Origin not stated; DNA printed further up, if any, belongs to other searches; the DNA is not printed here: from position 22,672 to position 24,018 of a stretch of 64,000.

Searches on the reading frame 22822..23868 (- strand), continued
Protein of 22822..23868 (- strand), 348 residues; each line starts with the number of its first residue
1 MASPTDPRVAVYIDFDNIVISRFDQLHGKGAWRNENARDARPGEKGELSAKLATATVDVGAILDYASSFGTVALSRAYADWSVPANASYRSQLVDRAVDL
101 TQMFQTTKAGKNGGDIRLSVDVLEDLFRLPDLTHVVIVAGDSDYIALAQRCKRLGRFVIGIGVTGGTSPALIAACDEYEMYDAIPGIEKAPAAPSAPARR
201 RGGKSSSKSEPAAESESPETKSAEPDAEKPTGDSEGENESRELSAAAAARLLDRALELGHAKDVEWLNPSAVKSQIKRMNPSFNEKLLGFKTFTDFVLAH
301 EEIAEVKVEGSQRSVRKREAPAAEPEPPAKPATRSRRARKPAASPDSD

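Call 43: search_protein_families(library=pfam, alignment_id=A4, max_evalue=0.00001)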
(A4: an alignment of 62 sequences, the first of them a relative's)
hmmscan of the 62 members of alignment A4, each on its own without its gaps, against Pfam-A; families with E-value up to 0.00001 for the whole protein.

A. member 1, L001:12989-14824:- (612 aa): 1 family
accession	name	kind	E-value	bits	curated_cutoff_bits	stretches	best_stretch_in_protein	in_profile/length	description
PF00999.27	Na_H_Exchanger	-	1.1e-41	143.4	26.2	2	68-380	4-312/375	Sodium/hydrogen exchanger, transmembrane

B. families by the number of members that match (of 62 scanned): 141 families (the first 25 are shown)
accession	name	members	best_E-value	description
PF00271.37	Helicase_C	6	1.3e-31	Helicase conserved C-terminal domain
PF00270.35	DEAD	5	1.3e-51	DEAD/DEAH box helicase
PF00012.26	HSP70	4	3e-235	Hsp70 protein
PF06723.19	MreB_Mbl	4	1.1e-14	MreB/Mbl protein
PF11898.13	DUF3418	3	3.9e-196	Domain of unknown function (DUF3418)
PF01494.25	FAD_binding_3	3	1.7e-64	FAD binding domain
PF07976.19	Phe_hydrox_dim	3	6.1e-56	Phenol hydroxylase, C-terminal dimerisation domain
PF00664.28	ABC_membrane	3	2.9e-42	ABC transporter transmembrane region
PF00005.33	ABC_tran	3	6e-33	ABC transporter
PF02518.31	HATPase_c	3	1.2e-24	Histidine kinase-, DNA gyrase B-, and HSP90-like ATPase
PF07717.22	OB_NTP_bind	3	3.3e-13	Oligonucleotide/oligosaccharide-binding (OB)-fold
PF13401.12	AAA_22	3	7.9e-10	AAA domain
PF21010.2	HA2_C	3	1.7e-09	Helicase associated domain (HA2), ratchet-like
PF01326.24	PPDK_N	2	3e-118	Pyruvate phosphate dikinase, AMP/ATP-binding domain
PF02896.24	PEP-utilizers_C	2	2.7e-57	PEP-utilising enzyme, PEP-binding domain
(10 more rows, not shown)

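Call 63: search_dna_similar(query=window:22822-23868:-, collection=plasmids, mode=protein, max_evalue=1e-10, max_rows=15)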
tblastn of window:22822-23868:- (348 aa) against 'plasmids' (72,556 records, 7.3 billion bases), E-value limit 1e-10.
Records with a match: 13; places in all: 13; records where one place covers at least 80% of the query: 0.
Best place of each record, by identity: <60% 13.
By first word of the organism name: Caballeronia 5; Burkholderia 5; Aquabacterium 1; Subdoligranulum 1; Eleftheria 1.
By predicted mobility (MOB-suite, as given by PLSDB): non-mobilizable 10; conjugative 2; mobilizable 1.
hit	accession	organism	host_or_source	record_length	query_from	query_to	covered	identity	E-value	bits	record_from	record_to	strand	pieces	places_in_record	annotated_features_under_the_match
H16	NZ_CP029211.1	Aquabacterium olei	cell culture,soil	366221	9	184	51%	33.0%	1e-24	112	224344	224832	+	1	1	NYN domain-containing protein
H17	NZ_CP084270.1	Caballeronia sp. Lep1P3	Leptoglossus zonatus,Cell culture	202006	1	182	52%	27.9%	5e-13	77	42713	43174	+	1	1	NYN domain-containing protein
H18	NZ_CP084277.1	Caballeronia grimmiae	Leptoglossus zonatus,Cell culture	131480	1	182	52%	27.3%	4e-14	81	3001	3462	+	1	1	NYN domain-containing protein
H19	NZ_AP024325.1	Caballeronia sp. NK8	-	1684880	1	182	52%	27.3%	7e-14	80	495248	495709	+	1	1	none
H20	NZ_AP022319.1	Burkholderia sp. THE68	Togo hemipterus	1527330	1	182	52%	27.3%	7e-14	80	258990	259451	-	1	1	none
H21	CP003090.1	Burkholderia sp. YI23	-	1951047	1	182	52%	26.8%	8e-14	80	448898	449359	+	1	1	hypothetical protein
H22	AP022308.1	Burkholderia sp. SFA1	-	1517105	1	182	52%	26.8%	8e-14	80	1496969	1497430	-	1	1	hypothetical protein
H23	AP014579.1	Burkholderia sp. RPE67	Riptortus pedestris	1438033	1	182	52%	26.8%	9e-14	80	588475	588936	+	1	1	uncharacterized protein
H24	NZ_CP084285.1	Caballeronia zhejiangensis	Anasa tristis,Cell culture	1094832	1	182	52%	26.8%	2e-13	79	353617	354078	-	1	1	none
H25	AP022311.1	Burkholderia sp. SFA1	-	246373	53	184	38%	33.3%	6e-11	71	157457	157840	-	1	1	hypothetical protein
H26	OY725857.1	Subdoligranulum variabile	-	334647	59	189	38%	32.8%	6e-13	77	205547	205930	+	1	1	none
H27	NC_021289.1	Caballeronia insecticola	-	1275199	58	182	36%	32.0%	1e-13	80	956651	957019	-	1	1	none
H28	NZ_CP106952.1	Eleftheria terrae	soil sample,soil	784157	58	182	36%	32.0%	9e-13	77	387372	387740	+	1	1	NYN domain-containing protein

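Call 78: predict_structure(alignment_id=A1)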
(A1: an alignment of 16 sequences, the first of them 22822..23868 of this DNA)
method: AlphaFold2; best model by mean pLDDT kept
length: 348 residues; sequences in the alignment: 16
mean_pLDDT: 71.0   pTM: 0.49
mean pLDDT of the five models: 71.0, 70.4, 69.5, 69.2, 58.3
residues with pLDDT >= 90: 65; 70-90: 144; 50-70: 60; < 50: 79
segments of 3 or more residues with pLDDT < 50: 1-3, 101-118, 194-240, 322-326
pLDDT, mean of each block of 10 residues (from residue 1): 62 85 90 87 78 85 86 70 72 57 42 45 60 83 82 88 83 91 80 44 40 41 38 35 82 90 83 89 91 93 90 85 50 53 54
secondary structure, 60 per line:
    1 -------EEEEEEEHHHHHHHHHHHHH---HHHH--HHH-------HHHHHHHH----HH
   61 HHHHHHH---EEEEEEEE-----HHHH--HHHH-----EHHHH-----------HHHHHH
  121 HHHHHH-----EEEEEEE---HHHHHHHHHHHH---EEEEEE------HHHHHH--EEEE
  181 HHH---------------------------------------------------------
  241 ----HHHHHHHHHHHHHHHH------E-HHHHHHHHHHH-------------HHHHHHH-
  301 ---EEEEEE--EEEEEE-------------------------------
elements in order: E8-14 H15-27 H31-34 H47-54 H59-67 E71-78 H84-87 H90-93 H100-103 H115-126 E132-138 H142-153 E157-162 H169-174 E177-180 H245-260 H269-279 H293-299 E304-309 E312-317

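Call 80: fold_search(model_id=the predicted structure, library=pdb)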
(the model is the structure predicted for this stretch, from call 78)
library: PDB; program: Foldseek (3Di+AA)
matches with E <= 10: 1292; with E <= 0.001: 4
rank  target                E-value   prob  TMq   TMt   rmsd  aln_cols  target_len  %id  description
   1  2qip                  1.0e-06  1.00  0.32  0.63   6.3       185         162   20  Crystal structure of a protein of unknown function VPA0982 from Vibrio parahaemolyticus RIMD 2210633 (released 2007-07-24)
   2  5yaa_C                3.0e-04  1.00  0.31  0.66   5.6       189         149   13  Crystal structure of Marf1 NYN domain from Mus musculus (released 2018-10-03)
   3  5yaa_A                5.6e-04  1.00  0.32  0.69   5.3       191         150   14  Crystal structure of Marf1 NYN domain from Mus musculus (released 2018-10-03)
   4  5yaa_D                6.3e-04  1.00  0.31  0.68   5.5       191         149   14  Crystal structure of Marf1 NYN domain from Mus musculus (released 2018-10-03)
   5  6fdl_B                1.7e-03  1.00  0.30  0.63   6.5       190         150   16  Crystal structure of the NYN domain of human MARF1 (released 2018-11-07)
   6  2kpm_MODEL_1_A        7.7e-03  1.00  0.19  0.55   9.8        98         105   20  Solution NMR Structure of uncharacterized protein from gene locus NE0665 of Nitrosomonas europaea. Northeast S (released 2009-12-15)
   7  9qhf_G                1.7e-02  0.90  0.23  0.34   7.8       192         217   14  NorQD complex state 3 from Jhaorihella thermophila (released 2026-03-25)
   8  5a03_C                1.8e-02  0.82  0.18  0.19   8.5       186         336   12  Crystal structure of aldose-aldose oxidoreductase from Caulobacter crescentus complexed with xylose (released 2015-10-21)
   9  3rcb                  2.3e-02  0.84  0.19  0.20   9.3       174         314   13  Crystal structure of the K102E mutant of KijD10, a 3-ketoreductase from Actinomadura kijaniata in complex with TDP-benze (released 2011-06-08)
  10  3rco_B                2.8e-02  1.00  0.19  0.75   2.2        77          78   12  Crystal structure of a conserved motif in human TDRD7 (released 2012-04-04)
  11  2lh9_MODEL_1_A        2.8e-02  1.00  0.18  0.71   2.1        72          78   14  NMR structure of the first lotus domain of tudor domain-containing protein 7 (released 2012-08-08)
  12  4cnb_B                2.9e-02  0.77  0.23  0.21   9.1       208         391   14  Structure of proximal thread matrix protein 1 (PTMP1) from the mussel byssus - Crystal form 2 (released 2014-03-12)
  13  9qhd_G                2.9e-02  0.66  0.21  0.26   8.7       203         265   13  NorQD complex state 1 from Jhaorihella thermophila (released 2026-03-25)
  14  4c2a_A                3.1e-02  0.80  0.25  0.39   8.7       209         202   10  Crystal Structure of High-Affinity von Willebrand Factor A1 domain with R1306Q and I1309V Mutations in Complex with Hi (released 2014-01-08)
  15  3s93_B                3.3e-02  1.00  0.18  0.61   3.5        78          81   10  Crystal structure of conserved motif in TDRD5 (released 2011-08-31)
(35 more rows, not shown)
